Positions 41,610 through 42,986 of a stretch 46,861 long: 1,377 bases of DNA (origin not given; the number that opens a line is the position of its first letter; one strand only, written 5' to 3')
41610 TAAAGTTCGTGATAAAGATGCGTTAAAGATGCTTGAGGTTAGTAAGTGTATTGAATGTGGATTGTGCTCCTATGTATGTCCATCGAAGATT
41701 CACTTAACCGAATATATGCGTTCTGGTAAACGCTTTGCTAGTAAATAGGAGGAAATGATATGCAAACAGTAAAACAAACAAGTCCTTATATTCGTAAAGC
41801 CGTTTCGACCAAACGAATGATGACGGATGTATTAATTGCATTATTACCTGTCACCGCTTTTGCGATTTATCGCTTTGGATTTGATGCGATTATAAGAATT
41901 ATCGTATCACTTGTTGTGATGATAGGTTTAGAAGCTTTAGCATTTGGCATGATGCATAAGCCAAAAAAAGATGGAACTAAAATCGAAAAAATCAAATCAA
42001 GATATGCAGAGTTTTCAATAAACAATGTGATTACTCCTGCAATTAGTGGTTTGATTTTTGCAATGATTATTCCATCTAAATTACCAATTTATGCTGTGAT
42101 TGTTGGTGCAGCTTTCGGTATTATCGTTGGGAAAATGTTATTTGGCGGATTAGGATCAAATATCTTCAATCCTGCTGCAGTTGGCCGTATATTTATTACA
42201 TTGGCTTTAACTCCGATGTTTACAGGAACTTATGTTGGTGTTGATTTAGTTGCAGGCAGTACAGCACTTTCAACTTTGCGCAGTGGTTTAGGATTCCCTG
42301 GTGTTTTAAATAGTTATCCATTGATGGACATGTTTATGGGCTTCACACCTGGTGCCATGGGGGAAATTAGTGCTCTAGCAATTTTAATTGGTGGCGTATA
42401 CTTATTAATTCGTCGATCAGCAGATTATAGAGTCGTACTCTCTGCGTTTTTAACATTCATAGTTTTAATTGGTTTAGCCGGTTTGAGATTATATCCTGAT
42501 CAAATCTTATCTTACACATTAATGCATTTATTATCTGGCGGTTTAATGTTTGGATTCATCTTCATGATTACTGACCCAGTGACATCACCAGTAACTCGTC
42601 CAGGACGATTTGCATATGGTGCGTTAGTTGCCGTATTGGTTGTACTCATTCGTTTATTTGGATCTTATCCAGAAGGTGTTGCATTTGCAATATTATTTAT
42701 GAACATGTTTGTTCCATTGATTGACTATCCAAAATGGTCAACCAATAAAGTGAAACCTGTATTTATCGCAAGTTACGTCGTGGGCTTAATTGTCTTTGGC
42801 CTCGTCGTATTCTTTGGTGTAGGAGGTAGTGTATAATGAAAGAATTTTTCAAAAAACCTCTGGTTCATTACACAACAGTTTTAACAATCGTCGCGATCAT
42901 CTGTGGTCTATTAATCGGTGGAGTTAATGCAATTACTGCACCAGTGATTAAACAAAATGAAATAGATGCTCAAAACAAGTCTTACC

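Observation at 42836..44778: Tandem RnfG paralogues, each a double FMN-binding-module protein (four flavinylation-type motifs)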

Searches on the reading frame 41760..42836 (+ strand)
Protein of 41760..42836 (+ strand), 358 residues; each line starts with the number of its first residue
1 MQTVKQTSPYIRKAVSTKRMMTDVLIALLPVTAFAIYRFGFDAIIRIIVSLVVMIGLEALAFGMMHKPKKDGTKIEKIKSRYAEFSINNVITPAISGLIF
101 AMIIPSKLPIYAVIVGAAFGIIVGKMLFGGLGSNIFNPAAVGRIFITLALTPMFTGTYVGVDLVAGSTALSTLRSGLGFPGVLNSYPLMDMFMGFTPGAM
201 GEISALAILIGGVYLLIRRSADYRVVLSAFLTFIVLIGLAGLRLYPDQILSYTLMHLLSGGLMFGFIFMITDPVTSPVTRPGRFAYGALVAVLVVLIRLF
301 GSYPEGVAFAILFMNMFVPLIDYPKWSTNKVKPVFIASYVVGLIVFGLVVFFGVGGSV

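Call 3: search_protein_families(library=pfam, proteins=[window:41760-42836:+], max_evalue=1)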
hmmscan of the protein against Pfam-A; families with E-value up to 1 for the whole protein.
window:41760-42836:+ (358 aa): 2 families
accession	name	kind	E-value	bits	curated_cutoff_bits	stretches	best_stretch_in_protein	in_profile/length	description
PF03116.20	NQR2_RnfD_RnfE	-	2.5e-91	306.6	27.7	1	6-323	3-288/296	NQR2, RnfD, RnfE family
PF20501.3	MbhE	-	0.015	15.8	27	0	192-219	58-83/98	MBH, subunit E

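Call 45: search_solved_structures(query=window:41760-42833:+, max_evalue=1e-10, show_alignments=2)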
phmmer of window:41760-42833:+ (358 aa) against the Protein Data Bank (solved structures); distinct sequences matched with E-value up to 1e-10: 6.
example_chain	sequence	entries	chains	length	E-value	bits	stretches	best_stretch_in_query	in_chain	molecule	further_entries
7zc6_D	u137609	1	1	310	2.8e-47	165.1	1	4-330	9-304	RnfD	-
9lrr_B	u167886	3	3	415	1.3e-43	153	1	95-324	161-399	Na(+)-translocating NADH-quinone reductase subunit B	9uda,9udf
7xk3_B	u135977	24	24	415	1.4e-43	153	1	95-324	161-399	Na(+)-translocating NADH-quinone reductase subunit B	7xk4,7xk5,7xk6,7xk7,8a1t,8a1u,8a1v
9ud3_B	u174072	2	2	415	1.5e-42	149.6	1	95-324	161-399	Na(+)-translocating NADH-quinone reductase subunit B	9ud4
8ahx_D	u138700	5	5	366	2.6e-41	145.5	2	135-323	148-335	Ion-translocating oxidoreductase complex subunit D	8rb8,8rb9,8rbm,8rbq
9eri_D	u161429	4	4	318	6.4e-40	140.9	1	6-322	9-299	Na(+)-translocating ferredoxin:NAD(+) oxidoreductase complex subunit D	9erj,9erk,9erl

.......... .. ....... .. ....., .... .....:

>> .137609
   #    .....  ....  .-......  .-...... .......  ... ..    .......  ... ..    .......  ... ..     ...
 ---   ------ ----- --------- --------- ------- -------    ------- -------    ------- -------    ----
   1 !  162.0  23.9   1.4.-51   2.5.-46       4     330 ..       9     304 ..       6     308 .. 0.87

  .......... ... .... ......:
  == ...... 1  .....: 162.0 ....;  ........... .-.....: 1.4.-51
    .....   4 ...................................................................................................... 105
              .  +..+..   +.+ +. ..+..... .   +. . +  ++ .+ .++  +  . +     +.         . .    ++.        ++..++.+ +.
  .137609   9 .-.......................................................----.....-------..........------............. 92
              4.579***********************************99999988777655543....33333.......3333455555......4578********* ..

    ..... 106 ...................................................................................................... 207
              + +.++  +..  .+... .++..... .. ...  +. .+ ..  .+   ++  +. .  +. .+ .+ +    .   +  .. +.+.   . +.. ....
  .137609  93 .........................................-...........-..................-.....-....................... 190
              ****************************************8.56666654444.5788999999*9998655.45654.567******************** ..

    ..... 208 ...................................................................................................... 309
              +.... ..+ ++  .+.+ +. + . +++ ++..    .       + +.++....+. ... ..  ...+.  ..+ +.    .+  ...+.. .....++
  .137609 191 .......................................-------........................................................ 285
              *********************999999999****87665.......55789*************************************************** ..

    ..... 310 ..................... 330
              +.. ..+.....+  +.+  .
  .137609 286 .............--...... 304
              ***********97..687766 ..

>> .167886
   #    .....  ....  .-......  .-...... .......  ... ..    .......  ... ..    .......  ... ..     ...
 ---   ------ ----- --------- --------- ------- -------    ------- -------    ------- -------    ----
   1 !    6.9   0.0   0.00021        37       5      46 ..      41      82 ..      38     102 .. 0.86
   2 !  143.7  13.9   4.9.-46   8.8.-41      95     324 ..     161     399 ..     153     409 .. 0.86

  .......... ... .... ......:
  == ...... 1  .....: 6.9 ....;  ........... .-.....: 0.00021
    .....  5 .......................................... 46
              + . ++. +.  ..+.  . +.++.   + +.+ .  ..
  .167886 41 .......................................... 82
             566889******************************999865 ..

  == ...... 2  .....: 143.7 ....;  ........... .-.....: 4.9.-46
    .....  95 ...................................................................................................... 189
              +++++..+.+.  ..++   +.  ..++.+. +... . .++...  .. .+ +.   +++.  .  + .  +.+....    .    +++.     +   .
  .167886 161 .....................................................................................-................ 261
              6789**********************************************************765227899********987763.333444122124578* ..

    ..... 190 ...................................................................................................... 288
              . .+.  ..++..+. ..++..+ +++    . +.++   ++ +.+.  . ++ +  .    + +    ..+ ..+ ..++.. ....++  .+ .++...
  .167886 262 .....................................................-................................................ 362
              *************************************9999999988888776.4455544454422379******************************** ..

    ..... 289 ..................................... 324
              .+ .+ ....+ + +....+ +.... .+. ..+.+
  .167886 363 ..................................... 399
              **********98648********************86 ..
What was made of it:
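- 41760..42836 (+): rnfD (358 aa). Pfam NQR2_RnfD_RnfE 2.5e-91 (call 3); 7zc6_D E 2.8e-47 (call 45)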
